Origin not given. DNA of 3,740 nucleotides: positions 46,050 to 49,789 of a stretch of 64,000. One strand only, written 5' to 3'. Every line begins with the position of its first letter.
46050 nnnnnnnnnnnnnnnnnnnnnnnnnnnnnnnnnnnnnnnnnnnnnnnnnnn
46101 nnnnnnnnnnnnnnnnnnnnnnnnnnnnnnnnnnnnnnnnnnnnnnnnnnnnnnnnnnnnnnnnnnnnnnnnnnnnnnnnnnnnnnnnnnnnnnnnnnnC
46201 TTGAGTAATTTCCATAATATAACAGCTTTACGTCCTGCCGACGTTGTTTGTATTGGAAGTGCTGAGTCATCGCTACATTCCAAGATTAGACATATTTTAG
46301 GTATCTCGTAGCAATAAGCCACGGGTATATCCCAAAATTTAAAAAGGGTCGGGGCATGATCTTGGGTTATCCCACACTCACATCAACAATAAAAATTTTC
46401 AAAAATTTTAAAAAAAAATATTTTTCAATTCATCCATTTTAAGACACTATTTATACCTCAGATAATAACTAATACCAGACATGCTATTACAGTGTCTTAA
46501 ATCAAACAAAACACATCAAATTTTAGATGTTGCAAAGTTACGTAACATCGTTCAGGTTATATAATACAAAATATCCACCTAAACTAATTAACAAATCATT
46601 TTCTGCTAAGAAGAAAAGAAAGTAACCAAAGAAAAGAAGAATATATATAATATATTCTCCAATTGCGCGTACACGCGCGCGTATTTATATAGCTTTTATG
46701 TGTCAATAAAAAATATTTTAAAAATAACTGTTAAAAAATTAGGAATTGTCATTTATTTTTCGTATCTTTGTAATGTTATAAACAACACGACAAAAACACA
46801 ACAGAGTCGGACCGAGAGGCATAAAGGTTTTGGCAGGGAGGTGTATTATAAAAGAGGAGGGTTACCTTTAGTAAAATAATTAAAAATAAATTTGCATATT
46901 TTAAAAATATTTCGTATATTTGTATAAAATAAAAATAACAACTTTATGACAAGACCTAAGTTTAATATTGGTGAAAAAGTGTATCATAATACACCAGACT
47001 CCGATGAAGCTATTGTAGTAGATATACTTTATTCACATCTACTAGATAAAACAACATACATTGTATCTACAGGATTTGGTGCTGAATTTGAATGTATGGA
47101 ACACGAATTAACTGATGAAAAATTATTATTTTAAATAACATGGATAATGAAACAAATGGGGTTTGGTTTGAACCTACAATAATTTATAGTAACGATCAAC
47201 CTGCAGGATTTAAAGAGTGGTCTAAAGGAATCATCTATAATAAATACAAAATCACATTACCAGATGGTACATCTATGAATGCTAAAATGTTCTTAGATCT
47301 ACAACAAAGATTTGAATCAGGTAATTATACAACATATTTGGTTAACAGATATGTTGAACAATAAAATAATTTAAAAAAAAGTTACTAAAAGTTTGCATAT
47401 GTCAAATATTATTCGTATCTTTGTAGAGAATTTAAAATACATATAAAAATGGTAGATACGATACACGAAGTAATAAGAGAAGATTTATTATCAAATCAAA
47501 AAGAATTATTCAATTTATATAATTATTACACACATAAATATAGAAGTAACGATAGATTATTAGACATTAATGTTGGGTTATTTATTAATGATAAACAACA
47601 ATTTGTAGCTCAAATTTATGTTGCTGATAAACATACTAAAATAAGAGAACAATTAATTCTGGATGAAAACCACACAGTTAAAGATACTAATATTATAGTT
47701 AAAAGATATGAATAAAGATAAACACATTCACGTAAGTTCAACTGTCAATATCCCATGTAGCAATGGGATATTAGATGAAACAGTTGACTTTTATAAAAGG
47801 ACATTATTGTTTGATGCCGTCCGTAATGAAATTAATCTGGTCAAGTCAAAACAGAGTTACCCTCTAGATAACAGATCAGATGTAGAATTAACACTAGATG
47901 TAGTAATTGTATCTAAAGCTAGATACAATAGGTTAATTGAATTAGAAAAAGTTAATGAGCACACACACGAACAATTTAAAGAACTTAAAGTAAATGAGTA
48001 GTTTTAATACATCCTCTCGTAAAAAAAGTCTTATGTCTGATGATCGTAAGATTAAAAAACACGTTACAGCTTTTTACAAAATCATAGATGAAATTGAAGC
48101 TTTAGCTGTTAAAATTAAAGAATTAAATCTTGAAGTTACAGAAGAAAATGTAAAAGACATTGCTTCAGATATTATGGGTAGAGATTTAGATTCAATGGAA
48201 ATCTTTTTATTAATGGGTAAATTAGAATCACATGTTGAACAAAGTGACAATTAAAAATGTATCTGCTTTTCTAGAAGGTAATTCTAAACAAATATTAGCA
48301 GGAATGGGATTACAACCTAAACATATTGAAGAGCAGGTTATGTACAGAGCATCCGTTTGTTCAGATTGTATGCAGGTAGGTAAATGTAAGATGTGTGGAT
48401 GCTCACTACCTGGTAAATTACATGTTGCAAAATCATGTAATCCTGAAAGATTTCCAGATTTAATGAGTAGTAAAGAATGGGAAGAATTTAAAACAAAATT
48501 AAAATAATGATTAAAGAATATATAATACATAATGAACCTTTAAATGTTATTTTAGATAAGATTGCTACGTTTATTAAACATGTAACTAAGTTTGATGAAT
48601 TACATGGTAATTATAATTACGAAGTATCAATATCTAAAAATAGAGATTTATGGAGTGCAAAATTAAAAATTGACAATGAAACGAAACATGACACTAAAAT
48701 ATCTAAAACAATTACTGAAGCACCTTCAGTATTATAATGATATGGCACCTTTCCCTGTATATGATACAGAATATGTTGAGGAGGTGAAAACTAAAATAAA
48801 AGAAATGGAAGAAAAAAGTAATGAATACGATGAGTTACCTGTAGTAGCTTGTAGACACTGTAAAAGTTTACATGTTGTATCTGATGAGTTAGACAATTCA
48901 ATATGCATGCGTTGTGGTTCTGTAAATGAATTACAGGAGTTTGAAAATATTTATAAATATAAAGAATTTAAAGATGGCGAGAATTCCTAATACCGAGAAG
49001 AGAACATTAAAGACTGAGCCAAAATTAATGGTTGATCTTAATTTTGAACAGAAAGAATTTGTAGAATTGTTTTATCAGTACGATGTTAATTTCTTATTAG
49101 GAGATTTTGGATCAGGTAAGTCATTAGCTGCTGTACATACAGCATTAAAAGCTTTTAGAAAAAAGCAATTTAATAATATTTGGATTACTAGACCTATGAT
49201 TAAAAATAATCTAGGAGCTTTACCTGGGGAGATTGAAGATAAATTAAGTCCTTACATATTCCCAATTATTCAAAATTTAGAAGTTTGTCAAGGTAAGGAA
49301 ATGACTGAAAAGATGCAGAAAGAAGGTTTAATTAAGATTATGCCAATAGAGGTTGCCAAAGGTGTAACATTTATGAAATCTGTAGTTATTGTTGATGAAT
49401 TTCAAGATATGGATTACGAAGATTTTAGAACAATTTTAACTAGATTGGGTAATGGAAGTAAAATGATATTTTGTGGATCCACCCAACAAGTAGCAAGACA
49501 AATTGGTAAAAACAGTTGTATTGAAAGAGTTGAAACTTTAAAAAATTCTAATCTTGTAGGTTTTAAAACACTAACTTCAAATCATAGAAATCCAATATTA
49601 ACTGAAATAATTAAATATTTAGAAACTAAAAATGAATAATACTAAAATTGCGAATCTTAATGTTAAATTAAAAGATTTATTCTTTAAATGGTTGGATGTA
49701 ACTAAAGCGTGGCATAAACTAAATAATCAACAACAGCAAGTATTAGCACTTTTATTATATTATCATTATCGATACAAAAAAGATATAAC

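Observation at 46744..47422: Bacteroidetes-type -33 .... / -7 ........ promoters with a shared extended motif drive the + strand early genes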

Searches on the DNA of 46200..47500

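Call 36: search_rna_families(source=window, start=46200, end=47500, threshold=evalue, max_evalue=10)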
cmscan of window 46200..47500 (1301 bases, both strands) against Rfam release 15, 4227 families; matches with E-value up to 10: 7.
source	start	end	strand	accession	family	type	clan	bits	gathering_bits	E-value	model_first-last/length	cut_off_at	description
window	47109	47164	+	RF01583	snoR01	Gene; snRNA; snoRNA; CD-box;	-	24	55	8.2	1-83/83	no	small nucleolar RNA snoR01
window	47353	47376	-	RF01316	CRISPR-DR3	Gene; CRISPR;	-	21.1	41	9.7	1-30/30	no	CRISPR RNA direct repeat element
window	47201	47286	-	RF01283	snoU30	Gene; snRNA; snoRNA; CD-box;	CL00052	20.6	45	0.88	1-86/86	no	Small nucleolar RNA U30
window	46959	47018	-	RF02108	DLEU2_4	Gene; lncRNA;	-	19.3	40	0.43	1-58/58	no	Deleted in lymphocytic leukemia 2 conserved region 4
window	47036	47117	+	RF01189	sn1502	Gene; snRNA; snoRNA; CD-box;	-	18.4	60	1.1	1-87/87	no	Small nucleolar RNA sn1502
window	47011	47079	+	RF03421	mir-2558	Gene; miRNA;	-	16.2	70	7.1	1-84/84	no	mir-2558 microRNA precursor family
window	46339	46435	+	RF02120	FTX_2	Gene; lncRNA;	-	15.2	48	5.6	1-97/97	no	FTX transcript, XIST regulator conserved region 2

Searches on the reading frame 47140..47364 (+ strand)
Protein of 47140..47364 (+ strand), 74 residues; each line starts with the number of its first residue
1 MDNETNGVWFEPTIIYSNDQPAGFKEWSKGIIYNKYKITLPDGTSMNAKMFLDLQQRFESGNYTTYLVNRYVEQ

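Call 62: search_protein_families(library=pfam, proteins=[window:47140-47364:+], max_evalue=0.01)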
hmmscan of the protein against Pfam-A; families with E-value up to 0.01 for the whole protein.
window:47140-47364:+ (74 aa): 0 families

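Call 63: search_protein_families(library=phrogs, proteins=[window:47140-47364:+], max_evalue=0.01)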
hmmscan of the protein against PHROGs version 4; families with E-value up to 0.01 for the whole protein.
window:47140-47364:+ (74 aa): 0 families

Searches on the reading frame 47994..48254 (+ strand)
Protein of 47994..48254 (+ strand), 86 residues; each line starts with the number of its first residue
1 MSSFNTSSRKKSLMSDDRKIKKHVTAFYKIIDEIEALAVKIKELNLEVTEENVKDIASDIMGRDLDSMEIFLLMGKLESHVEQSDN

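Call 62: search_protein_families(library=pfam, proteins=[window:47994-48254:+], max_evalue=0.01)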
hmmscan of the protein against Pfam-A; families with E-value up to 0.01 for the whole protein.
window:47994-48254:+ (86 aa): 1 family
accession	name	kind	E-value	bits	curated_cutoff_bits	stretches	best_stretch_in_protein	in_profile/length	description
PF19181.5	DUF5863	-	0.0088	16.3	25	0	7-61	38-86/169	Family of unknown function (DUF5863)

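Call 63: search_protein_families(library=phrogs, proteins=[window:47994-48254:+], max_evalue=0.01)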
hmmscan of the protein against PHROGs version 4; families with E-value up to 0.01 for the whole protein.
window:47994-48254:+ (86 aa): 0 families

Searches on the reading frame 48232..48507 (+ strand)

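Call 62: search_protein_families(library=pfam, proteins=[window:48232-48507:+], max_evalue=0.01)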
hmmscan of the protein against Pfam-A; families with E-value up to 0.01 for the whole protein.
window:48232-48507:+ (91 aa): 0 families

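Call 63: search_protein_families(library=phrogs, proteins=[window:48232-48507:+], max_evalue=0.01)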
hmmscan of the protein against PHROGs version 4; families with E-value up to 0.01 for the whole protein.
window:48232-48507:+ (91 aa): 2 families
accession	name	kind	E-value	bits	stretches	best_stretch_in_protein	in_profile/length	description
phrog_13610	-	unknown function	2.9e-20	73.6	1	3-88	9-99/106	-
phrog_13558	-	unknown function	0.0002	22.3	1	30-68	18-61/69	-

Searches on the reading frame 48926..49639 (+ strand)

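Call 62: search_protein_families(library=pfam, proteins=[window:48926-49639:+], max_evalue=0.01)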
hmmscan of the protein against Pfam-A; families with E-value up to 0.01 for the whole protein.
window:48926-49639:+ (237 aa): 5 families
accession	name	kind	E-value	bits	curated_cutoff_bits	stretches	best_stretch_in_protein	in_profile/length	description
PF02562.22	PhoH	-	2.9e-43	148.2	27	1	39-231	6-203/205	PhoH-like protein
PF13245.12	AAA_19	-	2.8e-05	24.8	25.1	1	136-189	78-129/134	AAA domain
PF00270.35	DEAD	-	0.00013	22.2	26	1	42-174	4-141/167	DEAD/DEAH box helicase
PF13604.12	AAA_30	-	0.00047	20.4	27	0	151-190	89-129/191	AAA domain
PF25199.1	nSTAND_NTPase5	-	0.0055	17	34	0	53-95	42-84/145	Novel STAND NTPase 5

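Call 63: search_protein_families(library=phrogs, proteins=[window:48926-49639:+], max_evalue=0.01)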
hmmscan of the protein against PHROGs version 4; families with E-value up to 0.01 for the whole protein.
window:48926-49639:+ (237 aa): 6 families
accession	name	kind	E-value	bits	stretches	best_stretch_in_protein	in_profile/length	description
phrog_170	-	other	7.5e-47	161.3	1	26-235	64-280/323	PhoH-like phosphate starvation-inducible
phrog_2765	-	other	2e-37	130.1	1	26-224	222-435/443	PhoH-like phosphate starvation-inducible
phrog_32482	-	other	3.2e-10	40.3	1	75-191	418-536/589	PhoH-like phosphate starvation-inducible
phrog_4412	-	DNA, RNA and nucleotide metabolism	4.6e-08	32.9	1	18-83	311-375/743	exonuclease V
phrog_2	-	head and packaging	8.5e-08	32.4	1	31-184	258-400/807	terminase large subunit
phrog_979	-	head and packaging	1e-05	25.4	1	22-180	137-294/642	terminase large subunit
